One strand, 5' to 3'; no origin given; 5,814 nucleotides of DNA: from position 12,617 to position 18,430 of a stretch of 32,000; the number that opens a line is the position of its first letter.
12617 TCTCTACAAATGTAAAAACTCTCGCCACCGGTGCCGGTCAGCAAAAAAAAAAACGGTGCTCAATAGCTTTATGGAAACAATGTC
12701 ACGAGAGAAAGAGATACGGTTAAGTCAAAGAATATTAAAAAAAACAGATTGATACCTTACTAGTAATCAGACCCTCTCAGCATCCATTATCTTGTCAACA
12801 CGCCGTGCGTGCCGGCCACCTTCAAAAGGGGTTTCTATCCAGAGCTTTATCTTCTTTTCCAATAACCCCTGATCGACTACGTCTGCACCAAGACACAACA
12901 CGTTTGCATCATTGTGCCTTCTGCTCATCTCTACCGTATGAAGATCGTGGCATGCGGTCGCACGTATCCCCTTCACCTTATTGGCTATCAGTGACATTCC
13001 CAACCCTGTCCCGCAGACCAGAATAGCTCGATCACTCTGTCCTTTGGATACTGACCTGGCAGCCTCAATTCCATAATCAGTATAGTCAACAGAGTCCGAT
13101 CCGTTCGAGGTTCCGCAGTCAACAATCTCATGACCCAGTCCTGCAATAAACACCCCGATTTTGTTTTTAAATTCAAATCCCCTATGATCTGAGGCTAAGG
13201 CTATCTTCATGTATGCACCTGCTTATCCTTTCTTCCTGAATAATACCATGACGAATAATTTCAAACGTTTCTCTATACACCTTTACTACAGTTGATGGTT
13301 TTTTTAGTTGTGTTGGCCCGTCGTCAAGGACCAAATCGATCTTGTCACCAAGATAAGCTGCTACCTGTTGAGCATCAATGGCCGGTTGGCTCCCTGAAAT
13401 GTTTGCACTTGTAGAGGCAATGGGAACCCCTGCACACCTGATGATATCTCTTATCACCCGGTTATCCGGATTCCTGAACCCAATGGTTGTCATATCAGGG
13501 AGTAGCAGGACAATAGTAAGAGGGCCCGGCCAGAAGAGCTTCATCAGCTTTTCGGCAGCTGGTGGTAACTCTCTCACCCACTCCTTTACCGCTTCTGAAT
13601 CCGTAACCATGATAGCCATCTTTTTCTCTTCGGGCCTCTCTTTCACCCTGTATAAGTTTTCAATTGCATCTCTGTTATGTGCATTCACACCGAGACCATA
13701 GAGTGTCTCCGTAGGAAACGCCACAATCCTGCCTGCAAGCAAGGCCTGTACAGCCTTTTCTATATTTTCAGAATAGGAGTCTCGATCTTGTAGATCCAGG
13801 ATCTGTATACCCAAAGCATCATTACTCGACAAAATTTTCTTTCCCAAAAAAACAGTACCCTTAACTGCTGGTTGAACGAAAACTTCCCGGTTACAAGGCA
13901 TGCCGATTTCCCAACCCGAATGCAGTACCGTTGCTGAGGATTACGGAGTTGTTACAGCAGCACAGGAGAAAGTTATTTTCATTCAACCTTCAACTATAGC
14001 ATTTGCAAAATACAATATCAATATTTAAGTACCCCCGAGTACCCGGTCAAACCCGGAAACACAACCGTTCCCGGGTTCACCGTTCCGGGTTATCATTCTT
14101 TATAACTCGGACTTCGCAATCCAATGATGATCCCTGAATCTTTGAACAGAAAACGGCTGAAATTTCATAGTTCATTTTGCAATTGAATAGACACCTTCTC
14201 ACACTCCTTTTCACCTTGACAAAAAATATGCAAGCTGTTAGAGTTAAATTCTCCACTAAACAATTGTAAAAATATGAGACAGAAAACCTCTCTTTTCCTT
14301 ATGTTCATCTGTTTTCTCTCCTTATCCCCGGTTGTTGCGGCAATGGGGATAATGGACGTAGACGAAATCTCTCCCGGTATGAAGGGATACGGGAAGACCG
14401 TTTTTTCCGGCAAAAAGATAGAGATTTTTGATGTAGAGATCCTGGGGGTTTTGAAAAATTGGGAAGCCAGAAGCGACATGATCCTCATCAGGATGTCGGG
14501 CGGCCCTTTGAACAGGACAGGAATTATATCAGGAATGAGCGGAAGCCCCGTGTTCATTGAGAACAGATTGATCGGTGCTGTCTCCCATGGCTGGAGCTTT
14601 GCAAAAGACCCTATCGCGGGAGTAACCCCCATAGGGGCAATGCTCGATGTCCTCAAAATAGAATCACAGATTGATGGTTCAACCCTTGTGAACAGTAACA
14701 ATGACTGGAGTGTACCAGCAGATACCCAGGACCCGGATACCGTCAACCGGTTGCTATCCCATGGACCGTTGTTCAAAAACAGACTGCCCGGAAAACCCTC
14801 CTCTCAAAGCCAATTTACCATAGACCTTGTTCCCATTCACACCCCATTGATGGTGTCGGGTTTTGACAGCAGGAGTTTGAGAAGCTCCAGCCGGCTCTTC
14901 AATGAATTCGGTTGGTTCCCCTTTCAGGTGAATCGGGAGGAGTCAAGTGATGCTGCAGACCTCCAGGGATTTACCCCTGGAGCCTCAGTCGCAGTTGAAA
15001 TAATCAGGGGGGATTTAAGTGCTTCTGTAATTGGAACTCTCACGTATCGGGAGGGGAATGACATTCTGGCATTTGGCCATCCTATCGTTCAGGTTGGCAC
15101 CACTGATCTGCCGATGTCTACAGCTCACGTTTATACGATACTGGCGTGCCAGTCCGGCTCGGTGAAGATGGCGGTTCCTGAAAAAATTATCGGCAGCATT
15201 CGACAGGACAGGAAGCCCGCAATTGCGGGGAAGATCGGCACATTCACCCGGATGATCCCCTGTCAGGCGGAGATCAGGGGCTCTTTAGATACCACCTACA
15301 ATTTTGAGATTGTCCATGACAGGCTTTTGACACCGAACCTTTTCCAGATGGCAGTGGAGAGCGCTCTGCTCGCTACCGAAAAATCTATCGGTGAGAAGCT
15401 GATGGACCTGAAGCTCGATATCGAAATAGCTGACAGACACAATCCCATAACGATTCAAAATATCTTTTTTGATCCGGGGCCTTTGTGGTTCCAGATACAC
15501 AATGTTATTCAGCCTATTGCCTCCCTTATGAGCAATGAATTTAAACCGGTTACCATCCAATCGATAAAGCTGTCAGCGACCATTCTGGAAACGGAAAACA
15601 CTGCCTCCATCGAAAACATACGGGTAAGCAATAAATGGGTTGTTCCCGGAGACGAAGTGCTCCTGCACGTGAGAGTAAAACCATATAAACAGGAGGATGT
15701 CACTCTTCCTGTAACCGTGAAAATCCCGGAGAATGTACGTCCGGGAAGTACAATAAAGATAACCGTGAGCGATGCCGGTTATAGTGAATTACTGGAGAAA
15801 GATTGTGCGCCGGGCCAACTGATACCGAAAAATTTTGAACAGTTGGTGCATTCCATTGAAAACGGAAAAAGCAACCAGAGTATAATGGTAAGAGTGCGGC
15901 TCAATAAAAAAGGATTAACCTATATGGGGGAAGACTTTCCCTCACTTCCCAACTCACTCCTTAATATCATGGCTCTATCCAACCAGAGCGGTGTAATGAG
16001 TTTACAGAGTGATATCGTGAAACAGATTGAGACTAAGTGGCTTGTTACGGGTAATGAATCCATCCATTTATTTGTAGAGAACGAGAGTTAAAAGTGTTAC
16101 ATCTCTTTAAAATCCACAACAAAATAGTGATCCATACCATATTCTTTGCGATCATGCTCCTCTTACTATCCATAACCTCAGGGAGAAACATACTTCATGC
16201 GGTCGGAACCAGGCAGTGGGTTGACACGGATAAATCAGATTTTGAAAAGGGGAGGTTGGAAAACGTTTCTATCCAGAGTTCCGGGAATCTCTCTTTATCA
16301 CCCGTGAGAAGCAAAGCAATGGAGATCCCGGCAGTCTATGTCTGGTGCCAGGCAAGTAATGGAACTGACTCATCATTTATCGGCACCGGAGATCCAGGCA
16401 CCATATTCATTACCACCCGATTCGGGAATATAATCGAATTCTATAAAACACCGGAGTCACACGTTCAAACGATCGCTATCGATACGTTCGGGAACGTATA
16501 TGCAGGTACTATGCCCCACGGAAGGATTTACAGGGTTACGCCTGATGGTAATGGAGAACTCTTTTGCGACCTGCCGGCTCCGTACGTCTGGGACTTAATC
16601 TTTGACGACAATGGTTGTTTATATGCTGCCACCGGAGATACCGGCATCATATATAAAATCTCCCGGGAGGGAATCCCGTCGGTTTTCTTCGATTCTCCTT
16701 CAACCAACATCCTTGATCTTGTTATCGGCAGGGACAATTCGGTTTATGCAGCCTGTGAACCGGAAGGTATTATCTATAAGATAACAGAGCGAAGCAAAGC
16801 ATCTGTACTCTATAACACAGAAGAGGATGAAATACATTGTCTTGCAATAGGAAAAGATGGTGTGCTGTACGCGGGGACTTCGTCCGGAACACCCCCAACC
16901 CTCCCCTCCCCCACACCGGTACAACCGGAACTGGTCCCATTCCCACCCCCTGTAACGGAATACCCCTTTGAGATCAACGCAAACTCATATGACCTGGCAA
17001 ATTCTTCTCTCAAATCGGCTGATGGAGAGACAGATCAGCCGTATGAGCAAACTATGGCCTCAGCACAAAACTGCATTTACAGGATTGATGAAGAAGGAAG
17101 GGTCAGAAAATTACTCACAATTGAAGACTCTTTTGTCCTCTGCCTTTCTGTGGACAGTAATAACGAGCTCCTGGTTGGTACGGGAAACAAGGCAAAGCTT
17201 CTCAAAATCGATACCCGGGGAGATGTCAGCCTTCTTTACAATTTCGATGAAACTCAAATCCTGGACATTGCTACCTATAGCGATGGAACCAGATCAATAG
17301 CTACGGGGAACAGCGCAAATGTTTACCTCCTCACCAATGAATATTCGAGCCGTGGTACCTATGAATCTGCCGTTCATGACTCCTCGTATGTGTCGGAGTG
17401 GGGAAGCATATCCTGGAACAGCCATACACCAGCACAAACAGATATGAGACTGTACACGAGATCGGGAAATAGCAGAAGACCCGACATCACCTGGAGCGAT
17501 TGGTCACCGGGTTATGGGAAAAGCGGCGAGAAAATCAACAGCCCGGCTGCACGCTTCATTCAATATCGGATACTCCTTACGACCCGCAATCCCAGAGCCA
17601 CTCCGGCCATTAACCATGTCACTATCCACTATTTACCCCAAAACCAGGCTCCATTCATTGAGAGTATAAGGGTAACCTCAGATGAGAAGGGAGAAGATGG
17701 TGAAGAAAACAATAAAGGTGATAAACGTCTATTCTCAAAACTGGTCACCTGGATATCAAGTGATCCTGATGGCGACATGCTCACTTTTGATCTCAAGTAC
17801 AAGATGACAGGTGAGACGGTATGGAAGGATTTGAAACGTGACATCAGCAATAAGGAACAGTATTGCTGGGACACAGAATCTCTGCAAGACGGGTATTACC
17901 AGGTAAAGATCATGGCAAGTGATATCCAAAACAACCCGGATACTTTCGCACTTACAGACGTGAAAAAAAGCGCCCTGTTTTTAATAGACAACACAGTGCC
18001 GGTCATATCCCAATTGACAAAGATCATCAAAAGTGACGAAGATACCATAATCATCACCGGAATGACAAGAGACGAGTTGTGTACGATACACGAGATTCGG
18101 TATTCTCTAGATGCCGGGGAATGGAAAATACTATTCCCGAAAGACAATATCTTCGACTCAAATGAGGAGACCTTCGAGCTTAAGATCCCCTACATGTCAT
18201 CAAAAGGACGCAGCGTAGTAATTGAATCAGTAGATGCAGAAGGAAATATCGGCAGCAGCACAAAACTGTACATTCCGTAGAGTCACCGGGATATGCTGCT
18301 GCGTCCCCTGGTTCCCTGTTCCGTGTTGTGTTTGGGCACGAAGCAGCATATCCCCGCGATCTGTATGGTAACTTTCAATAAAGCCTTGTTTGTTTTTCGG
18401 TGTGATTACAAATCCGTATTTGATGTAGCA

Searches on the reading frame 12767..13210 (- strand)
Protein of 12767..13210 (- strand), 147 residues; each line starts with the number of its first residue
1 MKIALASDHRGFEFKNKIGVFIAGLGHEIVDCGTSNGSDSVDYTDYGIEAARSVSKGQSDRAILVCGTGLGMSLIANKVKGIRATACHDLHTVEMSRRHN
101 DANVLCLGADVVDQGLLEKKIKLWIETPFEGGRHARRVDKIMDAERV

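Call 11: search_protein_families(library=pfam, proteins=[window:12767-13210:-])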
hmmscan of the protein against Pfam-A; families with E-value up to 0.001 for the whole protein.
window:12767-13210:- (147 aa): 1 family
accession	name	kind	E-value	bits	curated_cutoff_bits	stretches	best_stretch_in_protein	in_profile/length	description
PF02502.23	LacAB_rpiB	-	2e-52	177.3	24.7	1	3-141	1-138/138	Ribose/Galactose Isomerase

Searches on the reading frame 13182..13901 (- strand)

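Call 11: search_protein_families(library=pfam, proteins=[window:13182-13901:-])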
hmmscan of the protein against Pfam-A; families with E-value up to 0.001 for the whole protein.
window:13182-13901:- (239 aa): 1 family
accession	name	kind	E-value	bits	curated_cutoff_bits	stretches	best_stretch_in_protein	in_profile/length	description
PF01300.24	Sua5_yciO_yrdC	-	6.3e-52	176.1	25.1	1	53-219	2-178/178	Telomere recombination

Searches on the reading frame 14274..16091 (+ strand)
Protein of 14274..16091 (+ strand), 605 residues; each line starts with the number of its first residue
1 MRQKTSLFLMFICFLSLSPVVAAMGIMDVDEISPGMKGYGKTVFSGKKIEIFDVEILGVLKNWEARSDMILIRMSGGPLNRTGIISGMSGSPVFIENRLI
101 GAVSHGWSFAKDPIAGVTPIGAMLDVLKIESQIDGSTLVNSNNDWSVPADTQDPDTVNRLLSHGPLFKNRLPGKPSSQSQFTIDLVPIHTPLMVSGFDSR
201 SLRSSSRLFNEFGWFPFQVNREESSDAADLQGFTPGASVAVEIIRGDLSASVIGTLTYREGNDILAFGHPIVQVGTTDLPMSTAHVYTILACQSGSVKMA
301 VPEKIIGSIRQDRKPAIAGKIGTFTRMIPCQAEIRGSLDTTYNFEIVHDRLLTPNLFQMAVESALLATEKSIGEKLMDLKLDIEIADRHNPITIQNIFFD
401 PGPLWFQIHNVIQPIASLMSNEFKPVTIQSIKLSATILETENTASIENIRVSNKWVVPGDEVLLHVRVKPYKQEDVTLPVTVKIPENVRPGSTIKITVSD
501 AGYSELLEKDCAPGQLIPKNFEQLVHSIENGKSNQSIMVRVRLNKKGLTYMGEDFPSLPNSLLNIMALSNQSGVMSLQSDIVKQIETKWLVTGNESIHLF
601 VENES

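Call 11: search_protein_families(library=pfam, proteins=[window:14274-16091:+])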
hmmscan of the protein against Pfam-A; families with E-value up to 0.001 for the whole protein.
window:14274-16091:+ (605 aa): 1 family
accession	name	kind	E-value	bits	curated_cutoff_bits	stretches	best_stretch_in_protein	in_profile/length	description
PF05580.18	Peptidase_S55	-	1.3e-13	52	25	1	41-116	126-201/210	SpoIVB peptidase S55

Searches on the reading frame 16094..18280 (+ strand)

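Call 11: search_protein_families(library=pfam, proteins=[window:16094-18280:+])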
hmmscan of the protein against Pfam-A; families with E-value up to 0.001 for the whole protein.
window:16094-18280:+ (728 aa): 1 family
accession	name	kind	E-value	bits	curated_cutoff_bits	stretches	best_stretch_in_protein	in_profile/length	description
PF07494.17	Reg_prop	-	3e-11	42.5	20.4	0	160-181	2-23/24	Two component regulator propeller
